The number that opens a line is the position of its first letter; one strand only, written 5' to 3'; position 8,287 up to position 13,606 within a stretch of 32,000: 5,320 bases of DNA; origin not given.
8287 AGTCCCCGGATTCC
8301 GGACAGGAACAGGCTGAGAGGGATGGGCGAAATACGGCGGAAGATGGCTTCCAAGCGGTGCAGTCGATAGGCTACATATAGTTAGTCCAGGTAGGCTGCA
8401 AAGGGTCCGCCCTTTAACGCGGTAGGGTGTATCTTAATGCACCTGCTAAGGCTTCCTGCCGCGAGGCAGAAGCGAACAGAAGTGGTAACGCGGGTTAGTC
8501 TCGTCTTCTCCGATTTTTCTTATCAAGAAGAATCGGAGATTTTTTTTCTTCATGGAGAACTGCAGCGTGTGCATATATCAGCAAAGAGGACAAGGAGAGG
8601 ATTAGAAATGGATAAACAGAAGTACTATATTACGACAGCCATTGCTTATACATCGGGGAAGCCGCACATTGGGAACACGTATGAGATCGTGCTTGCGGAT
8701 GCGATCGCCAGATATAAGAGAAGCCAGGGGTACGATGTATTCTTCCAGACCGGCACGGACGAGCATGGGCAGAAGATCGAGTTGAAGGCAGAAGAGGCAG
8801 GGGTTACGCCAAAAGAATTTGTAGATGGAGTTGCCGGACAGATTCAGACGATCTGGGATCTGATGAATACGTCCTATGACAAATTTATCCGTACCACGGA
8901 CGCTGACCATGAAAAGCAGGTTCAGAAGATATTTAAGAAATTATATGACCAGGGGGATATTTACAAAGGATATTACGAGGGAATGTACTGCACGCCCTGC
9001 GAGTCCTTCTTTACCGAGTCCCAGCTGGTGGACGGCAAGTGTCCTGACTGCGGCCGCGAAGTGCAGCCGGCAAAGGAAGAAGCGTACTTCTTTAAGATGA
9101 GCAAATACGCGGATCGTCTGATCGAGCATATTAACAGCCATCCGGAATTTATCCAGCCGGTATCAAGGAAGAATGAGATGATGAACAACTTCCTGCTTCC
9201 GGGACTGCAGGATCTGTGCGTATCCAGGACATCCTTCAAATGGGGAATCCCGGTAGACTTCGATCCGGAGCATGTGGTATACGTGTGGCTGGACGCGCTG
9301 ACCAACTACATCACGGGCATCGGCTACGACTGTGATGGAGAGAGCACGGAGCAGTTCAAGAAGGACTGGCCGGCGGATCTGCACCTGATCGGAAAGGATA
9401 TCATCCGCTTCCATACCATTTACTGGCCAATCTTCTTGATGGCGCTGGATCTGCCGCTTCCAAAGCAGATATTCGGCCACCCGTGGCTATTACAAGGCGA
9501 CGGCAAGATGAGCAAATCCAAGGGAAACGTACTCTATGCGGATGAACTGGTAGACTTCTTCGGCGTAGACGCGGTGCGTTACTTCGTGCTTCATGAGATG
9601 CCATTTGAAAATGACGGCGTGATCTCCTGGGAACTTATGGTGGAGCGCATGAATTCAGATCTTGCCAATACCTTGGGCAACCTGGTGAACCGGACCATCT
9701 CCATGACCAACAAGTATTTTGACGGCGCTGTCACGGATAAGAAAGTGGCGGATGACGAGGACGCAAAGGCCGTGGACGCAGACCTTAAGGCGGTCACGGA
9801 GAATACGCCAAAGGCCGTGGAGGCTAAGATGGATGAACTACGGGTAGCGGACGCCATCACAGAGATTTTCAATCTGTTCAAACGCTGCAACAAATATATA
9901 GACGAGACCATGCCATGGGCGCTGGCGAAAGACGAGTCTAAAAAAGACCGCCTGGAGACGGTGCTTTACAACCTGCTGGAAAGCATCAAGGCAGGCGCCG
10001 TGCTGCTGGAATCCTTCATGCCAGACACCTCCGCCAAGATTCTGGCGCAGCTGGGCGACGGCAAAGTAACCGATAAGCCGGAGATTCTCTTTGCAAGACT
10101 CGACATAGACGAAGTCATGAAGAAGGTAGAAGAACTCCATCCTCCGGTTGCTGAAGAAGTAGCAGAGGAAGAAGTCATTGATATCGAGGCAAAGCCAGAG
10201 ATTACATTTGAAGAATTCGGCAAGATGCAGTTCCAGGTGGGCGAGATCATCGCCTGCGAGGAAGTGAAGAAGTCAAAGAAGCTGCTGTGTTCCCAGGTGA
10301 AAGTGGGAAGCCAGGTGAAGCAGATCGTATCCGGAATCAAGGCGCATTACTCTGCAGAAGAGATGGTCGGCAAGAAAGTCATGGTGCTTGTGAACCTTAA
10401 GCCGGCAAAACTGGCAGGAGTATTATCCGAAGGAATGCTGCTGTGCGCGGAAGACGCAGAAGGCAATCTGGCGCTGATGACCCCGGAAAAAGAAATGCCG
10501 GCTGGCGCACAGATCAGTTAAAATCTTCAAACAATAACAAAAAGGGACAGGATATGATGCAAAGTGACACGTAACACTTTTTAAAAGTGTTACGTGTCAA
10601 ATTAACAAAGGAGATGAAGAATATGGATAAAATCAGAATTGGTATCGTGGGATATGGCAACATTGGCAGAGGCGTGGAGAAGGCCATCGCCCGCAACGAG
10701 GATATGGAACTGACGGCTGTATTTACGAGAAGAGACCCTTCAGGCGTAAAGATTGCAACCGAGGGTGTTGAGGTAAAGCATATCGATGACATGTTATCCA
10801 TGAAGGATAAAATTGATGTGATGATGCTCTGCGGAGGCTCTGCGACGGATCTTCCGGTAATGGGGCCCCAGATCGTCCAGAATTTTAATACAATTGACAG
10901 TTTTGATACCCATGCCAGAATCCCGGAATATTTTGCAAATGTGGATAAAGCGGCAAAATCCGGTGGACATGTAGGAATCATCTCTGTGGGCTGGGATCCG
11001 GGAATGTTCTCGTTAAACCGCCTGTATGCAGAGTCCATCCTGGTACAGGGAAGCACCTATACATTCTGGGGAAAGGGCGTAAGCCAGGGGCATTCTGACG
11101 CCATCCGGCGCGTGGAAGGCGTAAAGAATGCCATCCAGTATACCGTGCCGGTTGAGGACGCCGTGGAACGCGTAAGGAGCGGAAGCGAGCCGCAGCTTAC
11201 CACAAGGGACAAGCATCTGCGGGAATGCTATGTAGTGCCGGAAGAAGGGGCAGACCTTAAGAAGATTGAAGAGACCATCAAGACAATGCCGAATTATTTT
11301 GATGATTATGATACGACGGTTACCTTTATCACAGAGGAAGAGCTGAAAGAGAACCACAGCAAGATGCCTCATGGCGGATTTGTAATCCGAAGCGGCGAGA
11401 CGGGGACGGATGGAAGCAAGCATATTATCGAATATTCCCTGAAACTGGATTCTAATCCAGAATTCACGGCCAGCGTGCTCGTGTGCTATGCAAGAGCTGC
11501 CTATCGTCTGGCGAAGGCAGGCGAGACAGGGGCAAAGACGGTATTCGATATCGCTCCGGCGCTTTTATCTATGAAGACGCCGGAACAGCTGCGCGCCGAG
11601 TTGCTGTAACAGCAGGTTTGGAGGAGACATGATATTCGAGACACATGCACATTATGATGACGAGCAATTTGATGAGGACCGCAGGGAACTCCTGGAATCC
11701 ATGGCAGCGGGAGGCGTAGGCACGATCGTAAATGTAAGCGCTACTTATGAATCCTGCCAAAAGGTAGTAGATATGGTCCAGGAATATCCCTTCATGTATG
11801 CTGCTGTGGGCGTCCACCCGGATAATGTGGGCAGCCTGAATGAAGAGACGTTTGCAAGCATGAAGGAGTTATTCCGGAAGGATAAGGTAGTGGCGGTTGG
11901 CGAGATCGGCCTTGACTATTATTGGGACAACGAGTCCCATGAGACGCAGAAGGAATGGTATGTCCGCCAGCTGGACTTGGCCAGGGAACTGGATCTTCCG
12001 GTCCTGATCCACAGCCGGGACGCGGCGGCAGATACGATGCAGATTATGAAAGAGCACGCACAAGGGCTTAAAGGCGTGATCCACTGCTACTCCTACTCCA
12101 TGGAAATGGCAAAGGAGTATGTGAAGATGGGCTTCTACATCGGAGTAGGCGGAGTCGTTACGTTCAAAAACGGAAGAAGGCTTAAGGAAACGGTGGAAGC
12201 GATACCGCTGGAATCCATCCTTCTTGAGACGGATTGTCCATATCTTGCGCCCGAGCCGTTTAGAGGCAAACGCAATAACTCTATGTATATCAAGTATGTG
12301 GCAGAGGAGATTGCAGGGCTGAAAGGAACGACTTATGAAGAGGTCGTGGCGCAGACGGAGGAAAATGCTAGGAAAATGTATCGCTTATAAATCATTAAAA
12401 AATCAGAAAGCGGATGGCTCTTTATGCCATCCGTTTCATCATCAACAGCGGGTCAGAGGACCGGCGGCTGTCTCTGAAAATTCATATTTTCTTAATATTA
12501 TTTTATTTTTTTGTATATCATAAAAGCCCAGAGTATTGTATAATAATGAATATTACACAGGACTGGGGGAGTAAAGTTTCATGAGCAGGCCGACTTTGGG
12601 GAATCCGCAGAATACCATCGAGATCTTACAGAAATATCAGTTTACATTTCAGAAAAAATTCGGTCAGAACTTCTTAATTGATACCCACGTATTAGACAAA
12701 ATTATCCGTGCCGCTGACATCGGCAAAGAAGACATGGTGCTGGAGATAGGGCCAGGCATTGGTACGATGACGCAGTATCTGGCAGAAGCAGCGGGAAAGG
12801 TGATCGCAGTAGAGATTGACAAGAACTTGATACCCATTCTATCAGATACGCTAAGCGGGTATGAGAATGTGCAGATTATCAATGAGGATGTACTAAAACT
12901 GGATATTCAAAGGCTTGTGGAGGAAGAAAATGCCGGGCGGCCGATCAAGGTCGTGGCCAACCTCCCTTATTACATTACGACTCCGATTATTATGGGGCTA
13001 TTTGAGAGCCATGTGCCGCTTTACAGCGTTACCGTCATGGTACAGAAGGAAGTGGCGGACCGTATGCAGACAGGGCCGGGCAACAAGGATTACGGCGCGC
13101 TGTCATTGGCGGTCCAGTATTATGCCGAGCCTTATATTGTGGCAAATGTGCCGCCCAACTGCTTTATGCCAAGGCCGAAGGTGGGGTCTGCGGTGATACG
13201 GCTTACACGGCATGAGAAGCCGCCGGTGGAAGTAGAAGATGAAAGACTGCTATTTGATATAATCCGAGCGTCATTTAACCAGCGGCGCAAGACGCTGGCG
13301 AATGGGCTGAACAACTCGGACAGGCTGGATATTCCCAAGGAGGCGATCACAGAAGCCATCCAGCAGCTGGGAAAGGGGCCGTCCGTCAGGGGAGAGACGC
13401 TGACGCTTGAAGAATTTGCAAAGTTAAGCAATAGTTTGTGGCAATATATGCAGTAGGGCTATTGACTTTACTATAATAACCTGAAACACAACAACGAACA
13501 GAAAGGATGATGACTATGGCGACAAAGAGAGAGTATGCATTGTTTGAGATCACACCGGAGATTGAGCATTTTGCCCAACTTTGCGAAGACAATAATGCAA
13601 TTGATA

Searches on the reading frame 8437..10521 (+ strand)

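Call 57: search_protein_families(library=pfam, proteins=[window:8437-10521:+], max_evalue=0.00001)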
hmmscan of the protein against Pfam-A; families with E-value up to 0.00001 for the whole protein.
window:8437-10521:+ (694 aa): 7 families
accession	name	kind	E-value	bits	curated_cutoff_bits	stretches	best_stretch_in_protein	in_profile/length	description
PF09334.17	tRNA-synt_1g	-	5.5e-113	378.1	20.1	2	212-420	179-390/391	tRNA synthetases class I (M)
PF00133.28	tRNA-synt_1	-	2.7e-33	115.8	22.7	2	57-273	19-243/414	tRNA synthetases class I (I, L, M and V)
PF01588.26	tRNA_bind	-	7.5e-28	96.9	27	1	600-691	2-95/96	Putative tRNA binding domain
PF01921.24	tRNA-synt_1f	-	1.5e-09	37.7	27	0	318-391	240-316/360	tRNA synthetases class I (K)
PF01406.26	tRNA-synt_1e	-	4.2e-09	36.6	27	0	60-179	9-125/301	tRNA synthetases class I (C) catalytic domain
PF19303.5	Anticodon_3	-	7.4e-08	32.8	23.5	1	445-542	9-104/152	Anticodon binding domain of methionyl tRNA ligase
PF08264.19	Anticodon_1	-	1.3e-06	28.8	25.1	1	452-543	6-97/148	Anticodon-binding domain of tRNA ligase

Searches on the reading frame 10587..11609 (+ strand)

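Call 57: search_protein_families(library=pfam, proteins=[window:10587-11609:+], max_evalue=0.00001)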
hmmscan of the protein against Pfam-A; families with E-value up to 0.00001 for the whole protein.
window:10587-11609:+ (340 aa): 1 family
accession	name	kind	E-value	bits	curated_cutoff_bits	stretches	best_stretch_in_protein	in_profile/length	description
PF16654.10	DAPDH_C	-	1.1e-79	266.2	30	1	135-289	1-154/154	Diaminopimelic acid dehydrogenase C-terminal domain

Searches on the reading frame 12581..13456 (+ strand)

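Call 57: search_protein_families(library=pfam, proteins=[window:12581-13456:+], max_evalue=0.00001)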
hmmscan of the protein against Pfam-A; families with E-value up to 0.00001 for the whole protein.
window:12581-13456:+ (291 aa): 1 family
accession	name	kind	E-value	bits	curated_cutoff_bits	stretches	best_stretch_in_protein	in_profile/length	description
PF00398.26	RrnaAD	-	1.9e-70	237.4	24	1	21-246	2-226/263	Ribosomal RNA adenine dimethylase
